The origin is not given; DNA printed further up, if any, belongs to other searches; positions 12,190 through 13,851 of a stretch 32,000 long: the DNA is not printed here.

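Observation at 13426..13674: Same ~75-aa helical module at the N-termini of the ABC ATPase and the 223-aa protein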

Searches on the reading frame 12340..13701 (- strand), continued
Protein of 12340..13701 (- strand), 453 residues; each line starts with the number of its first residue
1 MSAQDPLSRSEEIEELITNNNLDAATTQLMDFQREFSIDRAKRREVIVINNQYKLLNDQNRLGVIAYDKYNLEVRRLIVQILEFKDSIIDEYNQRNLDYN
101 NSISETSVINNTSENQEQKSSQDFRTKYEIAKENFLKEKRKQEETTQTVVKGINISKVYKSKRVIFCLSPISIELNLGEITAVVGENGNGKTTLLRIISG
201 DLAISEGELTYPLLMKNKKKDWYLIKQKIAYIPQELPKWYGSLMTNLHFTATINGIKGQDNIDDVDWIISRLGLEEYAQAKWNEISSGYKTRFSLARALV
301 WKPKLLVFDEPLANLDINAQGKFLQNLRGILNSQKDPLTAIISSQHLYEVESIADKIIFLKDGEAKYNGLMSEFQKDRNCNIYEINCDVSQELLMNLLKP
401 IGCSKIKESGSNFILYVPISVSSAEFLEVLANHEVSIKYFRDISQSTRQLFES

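Call 69: get_annotated_region(hit=H1, flank=6000)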
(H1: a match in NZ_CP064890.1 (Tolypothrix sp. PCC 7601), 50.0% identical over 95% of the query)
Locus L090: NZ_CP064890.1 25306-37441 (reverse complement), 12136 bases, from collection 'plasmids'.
description: Tolypothrix sp. PCC 7601 plasmid unnamed11, complete sequence
organism: Tolypothrix sp. PCC 7601 (NCBI taxid 1188)
taxonomy: Bacteria; Cyanobacteriota; Cyanophyceae; Nostocales; Tolypothrichaceae; Tolypothrix; Tolypothrix sp. PCC 7601
host: -; source: Fresh water sample,Fresh water; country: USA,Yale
typing (MOB-suite, as given by PLSDB): mobilizable; relaxase MOBP
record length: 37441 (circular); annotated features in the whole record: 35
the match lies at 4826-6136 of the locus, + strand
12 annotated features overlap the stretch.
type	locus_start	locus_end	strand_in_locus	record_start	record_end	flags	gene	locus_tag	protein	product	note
CDS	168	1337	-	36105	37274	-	-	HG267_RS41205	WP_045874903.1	relaxase/mobilization nuclease domain-containing protein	-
CDS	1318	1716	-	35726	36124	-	mobC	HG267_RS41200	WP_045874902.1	plasmid mobilization relaxosome protein MobC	-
CDS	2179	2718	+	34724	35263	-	-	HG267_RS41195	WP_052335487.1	hypothetical protein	-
CDS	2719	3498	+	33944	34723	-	-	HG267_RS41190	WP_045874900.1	hypothetical protein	-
CDS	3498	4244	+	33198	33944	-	-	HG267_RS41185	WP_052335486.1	DUF6753 family protein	-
CDS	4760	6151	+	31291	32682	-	-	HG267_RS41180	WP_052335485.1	ABC transporter ATP-binding protein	-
CDS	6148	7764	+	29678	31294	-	-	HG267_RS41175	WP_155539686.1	hypothetical protein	-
CDS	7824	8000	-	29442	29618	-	-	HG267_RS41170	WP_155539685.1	hypothetical protein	-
CDS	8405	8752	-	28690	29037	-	-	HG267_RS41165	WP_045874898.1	hypothetical protein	-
CDS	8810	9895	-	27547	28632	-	-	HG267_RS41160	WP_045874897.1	trypsin-like peptidase domain-containing protein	-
CDS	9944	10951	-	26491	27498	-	-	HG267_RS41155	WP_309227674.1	tyrosine-type recombinase/integrase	GO:0015074 - DNA integration [Evidence IEA]; GO:0006310 - DNA recombination [Evidence IEA]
CDS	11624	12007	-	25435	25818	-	-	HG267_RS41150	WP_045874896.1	hypothetical protein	-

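Call 90: find_related_loci(query=A1, collection=viral_contigs, flank=6000)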
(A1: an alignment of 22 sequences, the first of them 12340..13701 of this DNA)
Query A1 (453 aa) in viral_contigs; peptide patterns used: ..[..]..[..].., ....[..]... (x = any residue, [..] = any of these).
49 stretches matched a pattern; 6 encode a relative of the query (tblastn E <= 1e-3); 6 distinct loci.
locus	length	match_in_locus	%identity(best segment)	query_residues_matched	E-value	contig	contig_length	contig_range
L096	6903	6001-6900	42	154-453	2e-70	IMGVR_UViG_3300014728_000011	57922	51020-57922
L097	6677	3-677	39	225-451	6e-47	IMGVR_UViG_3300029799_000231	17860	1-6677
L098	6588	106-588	23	164-320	2e-9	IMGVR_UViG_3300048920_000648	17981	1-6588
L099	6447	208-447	40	283-363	5e-8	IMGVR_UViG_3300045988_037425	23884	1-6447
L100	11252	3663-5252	26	160-364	4e-14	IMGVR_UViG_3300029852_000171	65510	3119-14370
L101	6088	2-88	59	288-316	1e-4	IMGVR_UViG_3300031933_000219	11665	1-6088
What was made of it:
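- Only 6 loci, most of them weak or at contig ends, were found on viral contigs (call 90).
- Tried and rejected: The viral-contig scan returned only 6 loci, most of them weak or at contig ends, so I do not regard the family as phage-borne (call 90).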
